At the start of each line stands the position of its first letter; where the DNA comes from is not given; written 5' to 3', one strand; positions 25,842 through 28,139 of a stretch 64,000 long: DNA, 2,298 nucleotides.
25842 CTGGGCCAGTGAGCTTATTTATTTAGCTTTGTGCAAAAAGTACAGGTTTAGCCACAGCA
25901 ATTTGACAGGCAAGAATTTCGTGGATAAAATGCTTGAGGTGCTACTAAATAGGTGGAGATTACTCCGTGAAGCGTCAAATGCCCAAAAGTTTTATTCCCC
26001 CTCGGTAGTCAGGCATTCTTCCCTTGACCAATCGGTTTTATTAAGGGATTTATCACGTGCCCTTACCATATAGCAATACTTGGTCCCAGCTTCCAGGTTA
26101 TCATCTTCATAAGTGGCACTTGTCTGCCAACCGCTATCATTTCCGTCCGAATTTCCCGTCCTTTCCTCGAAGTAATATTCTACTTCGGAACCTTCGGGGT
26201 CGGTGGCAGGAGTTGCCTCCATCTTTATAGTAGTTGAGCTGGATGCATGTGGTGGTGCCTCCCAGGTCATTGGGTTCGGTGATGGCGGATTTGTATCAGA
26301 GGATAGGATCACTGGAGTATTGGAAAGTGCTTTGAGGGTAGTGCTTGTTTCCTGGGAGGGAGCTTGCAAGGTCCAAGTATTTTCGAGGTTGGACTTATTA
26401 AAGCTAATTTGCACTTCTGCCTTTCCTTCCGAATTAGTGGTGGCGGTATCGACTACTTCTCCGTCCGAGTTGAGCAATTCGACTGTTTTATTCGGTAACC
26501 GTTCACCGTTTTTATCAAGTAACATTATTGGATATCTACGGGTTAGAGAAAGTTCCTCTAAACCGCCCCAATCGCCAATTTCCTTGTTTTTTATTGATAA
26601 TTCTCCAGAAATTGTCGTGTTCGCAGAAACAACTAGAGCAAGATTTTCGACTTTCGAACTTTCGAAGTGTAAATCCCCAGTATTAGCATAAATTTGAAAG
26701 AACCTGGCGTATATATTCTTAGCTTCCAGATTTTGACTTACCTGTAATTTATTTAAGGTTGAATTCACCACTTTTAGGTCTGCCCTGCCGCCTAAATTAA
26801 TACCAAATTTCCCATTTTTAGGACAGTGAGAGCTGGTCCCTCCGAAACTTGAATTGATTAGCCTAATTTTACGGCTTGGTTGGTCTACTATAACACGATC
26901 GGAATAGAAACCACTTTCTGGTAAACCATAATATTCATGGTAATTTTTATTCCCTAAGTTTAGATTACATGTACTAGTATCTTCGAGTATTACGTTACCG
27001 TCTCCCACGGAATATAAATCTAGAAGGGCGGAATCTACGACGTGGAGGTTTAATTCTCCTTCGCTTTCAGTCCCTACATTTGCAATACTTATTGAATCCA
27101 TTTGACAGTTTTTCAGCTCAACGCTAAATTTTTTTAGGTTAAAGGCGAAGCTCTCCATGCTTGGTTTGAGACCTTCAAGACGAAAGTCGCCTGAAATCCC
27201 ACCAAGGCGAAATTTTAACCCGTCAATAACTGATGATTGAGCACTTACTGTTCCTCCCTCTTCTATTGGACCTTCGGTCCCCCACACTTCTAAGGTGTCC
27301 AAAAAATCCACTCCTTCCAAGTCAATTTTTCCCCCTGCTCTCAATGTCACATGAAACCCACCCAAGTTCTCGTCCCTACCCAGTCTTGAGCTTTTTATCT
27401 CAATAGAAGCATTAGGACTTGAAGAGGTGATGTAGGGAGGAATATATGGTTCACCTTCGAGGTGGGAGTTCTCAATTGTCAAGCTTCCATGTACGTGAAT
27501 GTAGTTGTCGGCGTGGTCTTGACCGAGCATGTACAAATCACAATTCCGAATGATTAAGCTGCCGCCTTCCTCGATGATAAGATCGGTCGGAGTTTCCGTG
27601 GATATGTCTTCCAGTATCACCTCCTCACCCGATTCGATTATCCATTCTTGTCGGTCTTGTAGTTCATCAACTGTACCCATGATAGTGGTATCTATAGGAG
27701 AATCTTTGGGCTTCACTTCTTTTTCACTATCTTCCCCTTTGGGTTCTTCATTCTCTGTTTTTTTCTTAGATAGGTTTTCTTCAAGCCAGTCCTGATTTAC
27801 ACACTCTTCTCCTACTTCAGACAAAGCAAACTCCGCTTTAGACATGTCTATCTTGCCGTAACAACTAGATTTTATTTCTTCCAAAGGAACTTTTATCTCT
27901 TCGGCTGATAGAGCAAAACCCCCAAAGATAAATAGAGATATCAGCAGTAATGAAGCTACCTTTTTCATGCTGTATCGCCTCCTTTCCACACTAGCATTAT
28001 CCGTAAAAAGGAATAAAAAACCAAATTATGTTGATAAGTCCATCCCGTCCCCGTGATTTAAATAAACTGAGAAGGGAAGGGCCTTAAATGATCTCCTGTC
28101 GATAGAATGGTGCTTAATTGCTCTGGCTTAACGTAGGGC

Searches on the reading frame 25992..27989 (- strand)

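Call 101: search_protein_families(library=pfam, proteins=[window:25992-27989:-], max_evalue=0.001)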
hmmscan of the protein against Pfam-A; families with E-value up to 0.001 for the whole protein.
window:25992-27989:- (665 aa): 1 family
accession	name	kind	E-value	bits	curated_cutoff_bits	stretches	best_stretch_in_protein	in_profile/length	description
PF02369.22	Big_1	-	0.00041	20.8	34.9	0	490-534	25-72/93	Bacterial Ig-like domain (group 1)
